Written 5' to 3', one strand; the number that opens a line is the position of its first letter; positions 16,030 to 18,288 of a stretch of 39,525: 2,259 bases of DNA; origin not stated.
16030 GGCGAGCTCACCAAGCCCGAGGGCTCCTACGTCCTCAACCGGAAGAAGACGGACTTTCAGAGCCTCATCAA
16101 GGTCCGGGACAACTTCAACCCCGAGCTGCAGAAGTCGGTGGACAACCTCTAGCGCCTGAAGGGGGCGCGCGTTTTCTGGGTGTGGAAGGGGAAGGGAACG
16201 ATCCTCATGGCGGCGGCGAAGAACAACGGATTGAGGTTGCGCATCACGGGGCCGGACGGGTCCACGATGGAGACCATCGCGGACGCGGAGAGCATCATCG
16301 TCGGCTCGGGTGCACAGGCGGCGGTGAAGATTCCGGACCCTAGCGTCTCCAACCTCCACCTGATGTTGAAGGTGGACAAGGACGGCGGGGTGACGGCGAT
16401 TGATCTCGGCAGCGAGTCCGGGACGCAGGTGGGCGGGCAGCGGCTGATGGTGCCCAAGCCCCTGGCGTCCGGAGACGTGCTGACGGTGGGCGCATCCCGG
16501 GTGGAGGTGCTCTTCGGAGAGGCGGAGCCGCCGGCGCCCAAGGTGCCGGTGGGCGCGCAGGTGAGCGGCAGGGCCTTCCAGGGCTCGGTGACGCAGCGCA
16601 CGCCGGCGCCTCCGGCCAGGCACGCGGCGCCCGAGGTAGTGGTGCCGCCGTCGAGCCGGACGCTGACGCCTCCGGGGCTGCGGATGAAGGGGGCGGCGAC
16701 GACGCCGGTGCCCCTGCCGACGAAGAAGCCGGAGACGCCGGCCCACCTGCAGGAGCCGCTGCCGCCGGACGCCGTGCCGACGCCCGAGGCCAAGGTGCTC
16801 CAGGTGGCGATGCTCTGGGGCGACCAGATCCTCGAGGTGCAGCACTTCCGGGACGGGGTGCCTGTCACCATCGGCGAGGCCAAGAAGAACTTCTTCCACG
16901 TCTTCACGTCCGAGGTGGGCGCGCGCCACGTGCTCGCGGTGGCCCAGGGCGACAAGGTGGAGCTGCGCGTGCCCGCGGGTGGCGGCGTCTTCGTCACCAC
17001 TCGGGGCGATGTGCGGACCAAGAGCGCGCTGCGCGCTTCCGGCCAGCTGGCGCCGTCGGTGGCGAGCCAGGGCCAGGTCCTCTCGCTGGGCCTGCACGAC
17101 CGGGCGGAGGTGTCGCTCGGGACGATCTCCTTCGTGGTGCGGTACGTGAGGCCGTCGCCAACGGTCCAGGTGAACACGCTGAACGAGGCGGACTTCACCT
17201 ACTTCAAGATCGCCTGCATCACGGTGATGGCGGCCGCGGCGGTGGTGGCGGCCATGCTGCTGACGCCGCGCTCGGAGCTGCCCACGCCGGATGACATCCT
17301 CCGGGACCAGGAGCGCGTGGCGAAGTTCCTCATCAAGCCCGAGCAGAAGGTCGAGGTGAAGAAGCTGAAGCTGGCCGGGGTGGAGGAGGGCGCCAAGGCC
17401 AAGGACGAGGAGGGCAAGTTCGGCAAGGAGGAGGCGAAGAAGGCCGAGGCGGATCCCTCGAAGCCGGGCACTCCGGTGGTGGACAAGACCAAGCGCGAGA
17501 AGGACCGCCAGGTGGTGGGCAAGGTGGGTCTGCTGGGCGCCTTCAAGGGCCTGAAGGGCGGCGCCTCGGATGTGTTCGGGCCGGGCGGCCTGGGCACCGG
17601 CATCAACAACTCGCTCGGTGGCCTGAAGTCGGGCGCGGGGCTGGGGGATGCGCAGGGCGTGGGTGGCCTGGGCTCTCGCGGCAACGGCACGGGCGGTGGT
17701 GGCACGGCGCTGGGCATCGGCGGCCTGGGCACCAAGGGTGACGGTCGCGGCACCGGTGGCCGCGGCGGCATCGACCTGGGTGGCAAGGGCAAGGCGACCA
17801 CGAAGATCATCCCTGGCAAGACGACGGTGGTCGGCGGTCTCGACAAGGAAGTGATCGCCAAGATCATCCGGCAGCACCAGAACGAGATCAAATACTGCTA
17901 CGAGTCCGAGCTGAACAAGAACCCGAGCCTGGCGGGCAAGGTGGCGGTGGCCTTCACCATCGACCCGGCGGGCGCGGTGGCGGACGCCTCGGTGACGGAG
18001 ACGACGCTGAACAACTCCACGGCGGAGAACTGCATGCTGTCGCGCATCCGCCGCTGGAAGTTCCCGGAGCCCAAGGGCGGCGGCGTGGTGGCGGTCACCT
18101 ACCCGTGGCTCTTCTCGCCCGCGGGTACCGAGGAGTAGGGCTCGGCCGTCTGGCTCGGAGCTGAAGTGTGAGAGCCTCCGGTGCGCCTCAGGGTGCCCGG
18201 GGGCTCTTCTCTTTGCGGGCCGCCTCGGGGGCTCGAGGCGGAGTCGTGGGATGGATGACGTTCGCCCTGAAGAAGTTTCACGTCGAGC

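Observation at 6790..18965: Complete contiguous eight-gene Glt/Nfs-type trans-envelope machine (nfsA-H-like order)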

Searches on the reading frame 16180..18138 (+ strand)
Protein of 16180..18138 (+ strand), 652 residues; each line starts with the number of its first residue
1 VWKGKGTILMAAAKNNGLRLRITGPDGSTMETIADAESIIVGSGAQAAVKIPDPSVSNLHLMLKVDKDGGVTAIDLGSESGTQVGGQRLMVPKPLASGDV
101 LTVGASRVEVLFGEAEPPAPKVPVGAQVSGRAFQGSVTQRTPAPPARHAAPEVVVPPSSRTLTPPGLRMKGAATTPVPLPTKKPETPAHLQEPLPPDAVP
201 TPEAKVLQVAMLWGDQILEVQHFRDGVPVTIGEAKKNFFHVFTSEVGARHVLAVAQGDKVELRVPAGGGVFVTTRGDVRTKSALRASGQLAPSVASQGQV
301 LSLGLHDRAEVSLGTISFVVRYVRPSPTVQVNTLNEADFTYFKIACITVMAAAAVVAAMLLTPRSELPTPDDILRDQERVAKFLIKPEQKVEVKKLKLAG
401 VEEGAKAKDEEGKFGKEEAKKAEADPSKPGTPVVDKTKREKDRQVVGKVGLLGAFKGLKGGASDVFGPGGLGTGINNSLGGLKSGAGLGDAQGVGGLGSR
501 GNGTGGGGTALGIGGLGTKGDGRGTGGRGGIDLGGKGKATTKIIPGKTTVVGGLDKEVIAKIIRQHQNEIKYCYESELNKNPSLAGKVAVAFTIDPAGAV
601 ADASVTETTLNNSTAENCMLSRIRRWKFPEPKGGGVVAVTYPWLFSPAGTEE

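Call 4: search_protein_families(library=pfam, proteins=[window:16180-18138:+], max_evalue=0.01)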
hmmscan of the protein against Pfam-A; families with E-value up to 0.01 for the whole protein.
window:16180-18138:+ (652 aa): 3 families
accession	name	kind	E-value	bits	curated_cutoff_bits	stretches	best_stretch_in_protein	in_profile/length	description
PF00498.31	FHA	-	3.8e-12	46.9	20.7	1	40-104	2-67/67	FHA domain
PF16697.10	Yop-YscD_cpl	-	1.2e-08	35.5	33.2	1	35-106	15-86/94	Inner membrane component of T3SS, cytoplasmic domain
PF03544.19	TonB_C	-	9.1e-05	23.3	24.6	1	584-646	14-78/79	Gram-negative bacterial TonB protein C-terminal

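Call 5: search_protein_families(library=ncbifam, proteins=[window:16180-18138:+], max_evalue=0.01)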
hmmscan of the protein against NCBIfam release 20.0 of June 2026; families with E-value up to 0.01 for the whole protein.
window:16180-18138:+ (652 aa): 7 families
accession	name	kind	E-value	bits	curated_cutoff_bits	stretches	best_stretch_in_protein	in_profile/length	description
NF033760.1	gliding_GltG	equivalog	6.4e-105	352.1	650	1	37-649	24-649/650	adventurous gliding motility protein GltG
NF033768.1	myxo_SS_tail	domain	3.1e-35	120.1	40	1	554-646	1-92/92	AgmX/PglI C-terminal domain-containing protein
TIGR01352.1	tonB_Cterm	subfamily_domain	2.5e-07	30.9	27.1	1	584-647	12-75/76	TonB family protein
NF033761.1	gliding_GltJ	equivalog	2.6e-07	30.1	450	1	545-645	572-671/671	adventurous gliding motility protein GltJ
NF049868.1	FhaB_Rv0019c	equivalog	9.1e-07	29.1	125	1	24-109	74-157/158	FHA domain-containing protein FhaB/FipA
NF052573.1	HisKinEspAMyxo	equivalog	0.00016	19.8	1400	1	36-108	45-116/755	serine histidine kinase EspA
NF052403.1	ESX1TransRegEspM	equivalog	0.0017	17.3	550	1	25-88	17-78/367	ESX-1 type VII secretion system transcriptional regulator EspM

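Call 6: find_homologous_proteins(query=window:16180-18138:+)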
Query window:16180-18138:+ (652 aa): 422 proteins with E <= 0.001 among 8000 candidates; the best 120 are listed.
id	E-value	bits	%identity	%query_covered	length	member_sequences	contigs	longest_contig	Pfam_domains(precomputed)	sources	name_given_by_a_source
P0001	0.0e+0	1402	100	99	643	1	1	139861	PF00498.32,PF16697.11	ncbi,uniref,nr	ncbi:TonB family protein [Hyalangium gracile]|uniref:TonB family protein n=1 Tax=Hyalangium gracile 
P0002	0.0e+0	1266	90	98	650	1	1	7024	PF00498.32,PF16697.11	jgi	jgi:TonB family protein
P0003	0.0e+0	1254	88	98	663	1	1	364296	PF00498.32,PF16697.11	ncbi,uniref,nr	ncbi:TonB family protein [Hyalangium versicolor]|uniref:TonB family protein n=1 Tax=Hyalangium versi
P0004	0.0e+0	1238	88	98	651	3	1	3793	PF00498.32,PF16697.11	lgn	-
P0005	0.0e+0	1235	87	98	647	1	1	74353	PF00498.32,PF16697.11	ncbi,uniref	ncbi:MAG: TonB family protein [Hyalangium sp.]|uniref:TonB family protein n=1 Tax=Hyalangium sp. Tax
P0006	0.0e+0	1220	86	98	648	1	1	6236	PF00498.32,PF16697.11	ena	-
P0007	0.0e+0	1217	86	98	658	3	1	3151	PF00498.32,PF16697.11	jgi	jgi:TonB family protein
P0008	0.0e+0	1216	86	98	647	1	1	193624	PF00498.32,PF16697.11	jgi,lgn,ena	-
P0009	0.0e+0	1214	86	98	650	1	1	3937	PF00498.32,PF16697.11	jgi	jgi:TonB family protein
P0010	0.0e+0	1212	86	98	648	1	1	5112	PF00498.32,PF16697.11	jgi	jgi:TonB family protein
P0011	0.0e+0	1212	86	98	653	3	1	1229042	PF00498.32,PF16697.11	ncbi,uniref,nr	ncbi:AgmX/PglI C-terminal domain-containing protein [Hyalangium minutum]|uniref:FHA domain-containin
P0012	0.0e+0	1204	86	98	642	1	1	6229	PF03544.20,PF00498.32,PF16697.11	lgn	-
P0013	0.0e+0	1202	85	98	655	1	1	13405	PF00498.32,PF16697.11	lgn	-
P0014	0.0e+0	1202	85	99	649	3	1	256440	PF03544.20,PF00498.32,PF16697.11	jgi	jgi:TonB family protein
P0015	0.0e+0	1201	85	98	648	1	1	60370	PF00498.32,PF16697.11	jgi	jgi:TonB family protein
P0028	0.0e+0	1155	81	99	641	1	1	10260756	PF00498.32,PF16697.11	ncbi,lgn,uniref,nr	ncbi:TonB family protein [Stigmatella aurantiaca]|uniref:FHA/TonB domain protein n=2 Tax=Stigmatella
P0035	0.0e+0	1020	74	98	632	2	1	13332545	PF00498.32,PF16697.11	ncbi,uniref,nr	ncbi:AgmX/PglI C-terminal domain-containing protein [Archangium violaceum]|uniref:AgmX/PglI C-termin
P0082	2.7e-286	969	67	98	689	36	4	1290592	PF03544.20,PF00498.32,PF16697.11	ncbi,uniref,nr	ncbi:TonB family protein [Corallococcus sp. AB004]|uniref:TonB family protein n=1 Tax=Corallococcus 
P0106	5.3e-276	935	66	98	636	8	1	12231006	PF00498.32,PF16697.11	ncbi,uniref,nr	ncbi:AgmX/PglI C-terminal domain-containing protein [Cystobacter fuscus]|uniref:AgmX/PglI C-terminal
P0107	3.7e-275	933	66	98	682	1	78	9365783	PF00498.32,PF16697.11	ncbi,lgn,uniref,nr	ncbi:FHA/TonB domain protein [Myxococcus xanthus DK 1622]|uniref:FHA/TonB domain protein n=1 Tax=Myx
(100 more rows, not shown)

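Call 8: find_encoding_contigs(protein=P0107, flank=10000, max_places=2)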
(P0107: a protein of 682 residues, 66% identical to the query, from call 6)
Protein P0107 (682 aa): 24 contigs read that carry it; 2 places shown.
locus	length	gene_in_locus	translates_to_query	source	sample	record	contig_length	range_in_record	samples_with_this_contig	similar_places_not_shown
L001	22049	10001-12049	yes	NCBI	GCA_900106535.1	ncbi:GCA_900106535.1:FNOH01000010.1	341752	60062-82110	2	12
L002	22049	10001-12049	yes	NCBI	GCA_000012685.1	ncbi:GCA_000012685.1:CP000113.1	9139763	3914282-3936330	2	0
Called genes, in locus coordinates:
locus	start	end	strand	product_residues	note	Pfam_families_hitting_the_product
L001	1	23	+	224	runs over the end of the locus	PF00297:Ribosomal_L3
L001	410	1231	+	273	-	-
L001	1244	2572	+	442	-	-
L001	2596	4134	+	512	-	-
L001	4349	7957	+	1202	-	PF07719:TPR_2 (faint), PF13174:TPR_6 (faint), PF13424:TPR_12 (faint), PF13432:TPR_16 (faint), PF24575:TPR_Slam (faint)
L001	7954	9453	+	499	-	PF13432:TPR_16, PF16918:PknG_TPR (weak), PF14559:TPR_19 (weak), PF00515:TPR_1 (weak), PF07719:TPR_2 (weak), PF13432:TPR_16, PF14559:TPR_19, PF00515:TPR_1 (weak), +11 more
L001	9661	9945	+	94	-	-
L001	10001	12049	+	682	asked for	PF16697:Yop-YscD_cpl, PF00498:FHA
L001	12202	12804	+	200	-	PF13505:OMP_b-brl (weak)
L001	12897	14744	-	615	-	PF00009:GTP_EFTU, PF22042:EF-G_D2, PF03144:GTP_EFTU_D2, PF00679:EFG_C, PF21018:BipA_C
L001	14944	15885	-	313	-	PF00561:Abhydrolase_1, PF12146:Hydrolase_4, PF12697:Abhydrolase_6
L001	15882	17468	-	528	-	PF10114:PocR, PF00158:Sigma54_activat, PF14532:Sigma54_activ_2, PF07728:AAA_5 (weak), PF25601:AAA_lid_14, PF02954:HTH_8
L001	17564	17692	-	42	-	-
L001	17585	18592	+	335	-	PF01545:Cation_efflux, PF16916:ZT_dimer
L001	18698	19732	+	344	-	-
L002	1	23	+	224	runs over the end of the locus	PF00297:Ribosomal_L3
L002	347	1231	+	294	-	-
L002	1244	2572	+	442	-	-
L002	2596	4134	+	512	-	-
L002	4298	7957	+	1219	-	PF07719:TPR_2 (faint), PF13174:TPR_6 (faint), PF13424:TPR_12 (faint), PF13432:TPR_16 (faint), PF24575:TPR_Slam (faint)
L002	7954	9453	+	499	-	PF13432:TPR_16, PF16918:PknG_TPR (weak), PF14559:TPR_19 (weak), PF00515:TPR_1 (weak), PF07719:TPR_2 (weak), PF13432:TPR_16, PF14559:TPR_19, PF00515:TPR_1 (weak), +11 more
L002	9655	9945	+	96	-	-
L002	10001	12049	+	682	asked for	PF16697:Yop-YscD_cpl, PF00498:FHA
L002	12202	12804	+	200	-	PF13505:OMP_b-brl (weak)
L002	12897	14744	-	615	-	PF00009:GTP_EFTU, PF22042:EF-G_D2, PF03144:GTP_EFTU_D2, PF00679:EFG_C, PF21018:BipA_C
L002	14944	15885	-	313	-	PF00561:Abhydrolase_1, PF12146:Hydrolase_4, PF12697:Abhydrolase_6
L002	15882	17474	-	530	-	PF10114:PocR, PF00158:Sigma54_activat, PF14532:Sigma54_activ_2, PF07728:AAA_5 (weak), PF25601:AAA_lid_14, PF02954:HTH_8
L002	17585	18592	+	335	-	PF01545:Cation_efflux, PF16916:ZT_dimer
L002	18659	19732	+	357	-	-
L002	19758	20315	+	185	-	PF03602:Cons_hypoth95, PF05175:MTS, PF01170:UPF0020 (faint), PF10672:Methyltrans_SAM (weak), PF13649:Methyltransf_25 (weak), PF13847:Methyltransf_31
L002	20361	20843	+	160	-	PF01467:CTP_transf_like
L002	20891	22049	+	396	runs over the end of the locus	PF00155:Aminotran_1_2, PF01041:DegT_DnrJ_EryC1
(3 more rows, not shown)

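Call 24: search_protein_representatives(protein=window:16207-18138:+)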
Query: 643 residues. Proteins with E-value up to 0.001 (for the whole library): 27599; up to 1e-10: 10985; up to 1e-30: 1356. The best 150 are listed.
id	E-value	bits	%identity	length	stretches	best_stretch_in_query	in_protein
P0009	0.0e+00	1213.6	87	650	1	1-642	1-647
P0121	2.6e-218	743.1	77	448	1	1-447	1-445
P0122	6.1e-170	583.3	51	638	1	7-641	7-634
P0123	1.3e-167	575.6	55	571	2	184-642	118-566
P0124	1.4e-167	575.5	53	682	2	174-642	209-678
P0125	1.4e-162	558.9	61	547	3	369-643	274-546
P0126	9.0e-162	556.3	49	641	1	2-640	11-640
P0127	9.0e-162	556.3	48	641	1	4-642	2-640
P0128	4.6e-152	524.2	53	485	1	181-642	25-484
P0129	1.3e-150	519.4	46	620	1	7-640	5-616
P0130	1.4e-150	519.4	49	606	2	162-642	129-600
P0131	3.9e-147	507.9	51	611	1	6-641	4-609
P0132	4.2e-144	497.9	45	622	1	9-640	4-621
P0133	7.0e-143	493.9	48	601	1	6-642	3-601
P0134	2.6e-141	488.7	47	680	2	180-637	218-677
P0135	1.0e-139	483.5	47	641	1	8-641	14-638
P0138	2.8e-128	445.6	42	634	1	9-642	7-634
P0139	4.2e-127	441.8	42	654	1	9-637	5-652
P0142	1.8e-121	423.2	42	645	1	16-640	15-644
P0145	1.7e-111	390.2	38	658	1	7-640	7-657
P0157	1.7e-98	347.3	38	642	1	11-640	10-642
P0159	2.7e-95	336.7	39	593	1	13-640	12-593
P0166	3.5e-90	319.8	36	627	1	10-640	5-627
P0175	3.1e-83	296.9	37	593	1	9-640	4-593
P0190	1.8e-75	271.2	36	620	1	26-636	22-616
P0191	8.4e-75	269.0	34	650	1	28-640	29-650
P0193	2.3e-74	267.6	34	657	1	29-637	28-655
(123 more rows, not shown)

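Call 25: search_protein_families(library=ncbifam, proteins=[P0122, P0124, P0126, P0127, P0129, P0131, P0132, P0134, P0135, P0138], max_evalue=1e-20)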
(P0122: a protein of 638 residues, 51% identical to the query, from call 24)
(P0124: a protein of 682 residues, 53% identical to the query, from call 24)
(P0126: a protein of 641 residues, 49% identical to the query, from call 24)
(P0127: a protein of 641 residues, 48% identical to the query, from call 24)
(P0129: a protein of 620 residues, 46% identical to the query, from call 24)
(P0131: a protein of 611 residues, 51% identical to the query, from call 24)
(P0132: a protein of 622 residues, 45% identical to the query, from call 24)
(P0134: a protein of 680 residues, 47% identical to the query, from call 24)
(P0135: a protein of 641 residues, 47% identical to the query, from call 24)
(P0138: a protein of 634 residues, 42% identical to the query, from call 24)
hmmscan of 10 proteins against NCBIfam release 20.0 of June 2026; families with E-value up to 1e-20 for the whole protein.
P0122 (638 aa): 2 families
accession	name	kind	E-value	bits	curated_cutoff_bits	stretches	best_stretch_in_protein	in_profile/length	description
NF033760.1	gliding_GltG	equivalog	2e-87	294.3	650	1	29-633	25-649/650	adventurous gliding motility protein GltG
NF033768.1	myxo_SS_tail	domain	2.4e-31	107.7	40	1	538-630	1-92/92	AgmX/PglI C-terminal domain-containing protein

P0124 (682 aa): 2 families
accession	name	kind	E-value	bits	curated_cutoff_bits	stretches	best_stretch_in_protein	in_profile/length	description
NF033760.1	gliding_GltG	equivalog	1.7e-105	354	650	1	36-676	33-649/650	adventurous gliding motility protein GltG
NF033768.1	myxo_SS_tail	domain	1e-32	112.1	40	1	581-673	1-92/92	AgmX/PglI C-terminal domain-containing protein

P0126 (641 aa): 2 families
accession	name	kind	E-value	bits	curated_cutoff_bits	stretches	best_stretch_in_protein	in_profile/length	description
NF033760.1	gliding_GltG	equivalog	9.1e-99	331.8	650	1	18-641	5-650/650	adventurous gliding motility protein GltG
NF033768.1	myxo_SS_tail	domain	5.2e-30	103.4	40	1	545-637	1-92/92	AgmX/PglI C-terminal domain-containing protein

P0127 (641 aa): 2 families
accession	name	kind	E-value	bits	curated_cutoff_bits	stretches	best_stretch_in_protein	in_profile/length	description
NF033760.1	gliding_GltG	equivalog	2.7e-105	353.3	650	1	7-639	5-650/650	adventurous gliding motility protein GltG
NF033768.1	myxo_SS_tail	domain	2.2e-34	117.4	40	1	543-635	1-92/92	AgmX/PglI C-terminal domain-containing protein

P0129 (620 aa): 2 families
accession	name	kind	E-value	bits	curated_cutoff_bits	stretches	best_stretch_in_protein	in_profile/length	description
NF033760.1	gliding_GltG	equivalog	9e-96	321.9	650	1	107-617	141-650/650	adventurous gliding motility protein GltG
NF033768.1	myxo_SS_tail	domain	9.2e-32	109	40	1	521-612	1-91/92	AgmX/PglI C-terminal domain-containing protein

P0131 (611 aa): 2 families
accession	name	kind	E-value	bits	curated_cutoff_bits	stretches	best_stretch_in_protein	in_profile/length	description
NF033760.1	gliding_GltG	equivalog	3e-74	250.7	650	1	20-608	19-649/650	adventurous gliding motility protein GltG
NF033768.1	myxo_SS_tail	domain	4.5e-34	116.4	40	1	513-605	1-92/92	AgmX/PglI C-terminal domain-containing protein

P0132 (622 aa): 2 families
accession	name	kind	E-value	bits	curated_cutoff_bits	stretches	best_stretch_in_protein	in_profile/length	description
NF033760.1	gliding_GltG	equivalog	2.7e-110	369.8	650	1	140-621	171-649/650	adventurous gliding motility protein GltG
NF033768.1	myxo_SS_tail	domain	8.8e-33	112.3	40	1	526-618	1-92/92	AgmX/PglI C-terminal domain-containing protein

P0134 (680 aa): 2 families
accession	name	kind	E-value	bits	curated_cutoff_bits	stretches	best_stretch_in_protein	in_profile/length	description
NF033760.1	gliding_GltG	equivalog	1.2e-94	318.1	650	1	34-678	33-647/650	adventurous gliding motility protein GltG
NF033768.1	myxo_SS_tail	domain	2.7e-32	110.7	40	1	586-677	2-92/92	AgmX/PglI C-terminal domain-containing protein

P0135 (641 aa): 2 families
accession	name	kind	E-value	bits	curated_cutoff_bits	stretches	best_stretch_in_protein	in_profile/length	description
NF033760.1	gliding_GltG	equivalog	2.8e-99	333.5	650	1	15-637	5-649/650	adventurous gliding motility protein GltG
NF033768.1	myxo_SS_tail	domain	7.9e-33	112.5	40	1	542-634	1-92/92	AgmX/PglI C-terminal domain-containing protein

P0138 (634 aa): 2 families
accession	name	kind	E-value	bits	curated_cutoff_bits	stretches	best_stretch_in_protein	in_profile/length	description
NF033760.1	gliding_GltG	equivalog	7.2e-81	272.6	650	1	6-632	4-649/650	adventurous gliding motility protein GltG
NF033768.1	myxo_SS_tail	domain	3e-31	107.4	40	1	538-629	2-92/92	AgmX/PglI C-terminal domain-containing protein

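Call 26: list_cluster_members(proteins=[P0122, P0124, P0126, P0127, P0129, P0131, P0132, P0134, P0135, P0138])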
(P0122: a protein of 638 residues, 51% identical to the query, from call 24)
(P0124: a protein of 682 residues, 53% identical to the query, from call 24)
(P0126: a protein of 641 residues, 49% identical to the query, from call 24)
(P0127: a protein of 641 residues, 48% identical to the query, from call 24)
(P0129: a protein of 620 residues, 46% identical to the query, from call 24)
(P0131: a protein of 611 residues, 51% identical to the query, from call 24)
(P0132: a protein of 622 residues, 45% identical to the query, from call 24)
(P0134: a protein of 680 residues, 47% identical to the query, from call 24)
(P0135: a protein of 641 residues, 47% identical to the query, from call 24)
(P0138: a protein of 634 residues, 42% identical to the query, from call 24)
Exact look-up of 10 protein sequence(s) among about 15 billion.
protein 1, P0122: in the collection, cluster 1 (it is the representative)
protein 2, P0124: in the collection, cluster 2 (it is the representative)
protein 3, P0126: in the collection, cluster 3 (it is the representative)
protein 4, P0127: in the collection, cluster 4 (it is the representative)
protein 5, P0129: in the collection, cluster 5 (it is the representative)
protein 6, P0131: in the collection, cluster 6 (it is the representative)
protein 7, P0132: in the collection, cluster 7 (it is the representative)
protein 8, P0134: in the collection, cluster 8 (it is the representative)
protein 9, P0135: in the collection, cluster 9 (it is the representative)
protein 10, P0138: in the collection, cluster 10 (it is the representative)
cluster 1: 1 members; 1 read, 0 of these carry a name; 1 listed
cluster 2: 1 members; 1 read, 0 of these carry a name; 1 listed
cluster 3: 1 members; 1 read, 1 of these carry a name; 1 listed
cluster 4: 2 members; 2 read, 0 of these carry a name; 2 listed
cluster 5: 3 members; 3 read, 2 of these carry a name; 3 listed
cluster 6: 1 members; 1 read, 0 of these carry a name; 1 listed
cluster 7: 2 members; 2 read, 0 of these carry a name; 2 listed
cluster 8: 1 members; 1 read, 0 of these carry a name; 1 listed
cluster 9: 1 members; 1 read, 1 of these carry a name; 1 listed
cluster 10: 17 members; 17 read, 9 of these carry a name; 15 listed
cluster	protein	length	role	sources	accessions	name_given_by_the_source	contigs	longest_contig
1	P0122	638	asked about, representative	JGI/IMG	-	-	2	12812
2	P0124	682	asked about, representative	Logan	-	-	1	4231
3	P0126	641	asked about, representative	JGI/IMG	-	pSer/pThr/pTyr-binding forkhead associated (FHA) protein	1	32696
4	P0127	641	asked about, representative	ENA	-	-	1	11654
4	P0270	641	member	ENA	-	-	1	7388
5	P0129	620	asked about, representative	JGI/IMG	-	TonB family protein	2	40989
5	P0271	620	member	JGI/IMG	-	TonB family protein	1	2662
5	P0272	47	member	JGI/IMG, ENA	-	-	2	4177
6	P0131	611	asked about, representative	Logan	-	-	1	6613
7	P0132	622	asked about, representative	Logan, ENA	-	-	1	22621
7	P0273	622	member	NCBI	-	-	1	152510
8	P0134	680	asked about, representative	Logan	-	-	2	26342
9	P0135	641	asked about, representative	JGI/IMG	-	outer membrane biosynthesis protein TonB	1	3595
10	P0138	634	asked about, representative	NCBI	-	-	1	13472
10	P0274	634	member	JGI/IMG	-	hypothetical protein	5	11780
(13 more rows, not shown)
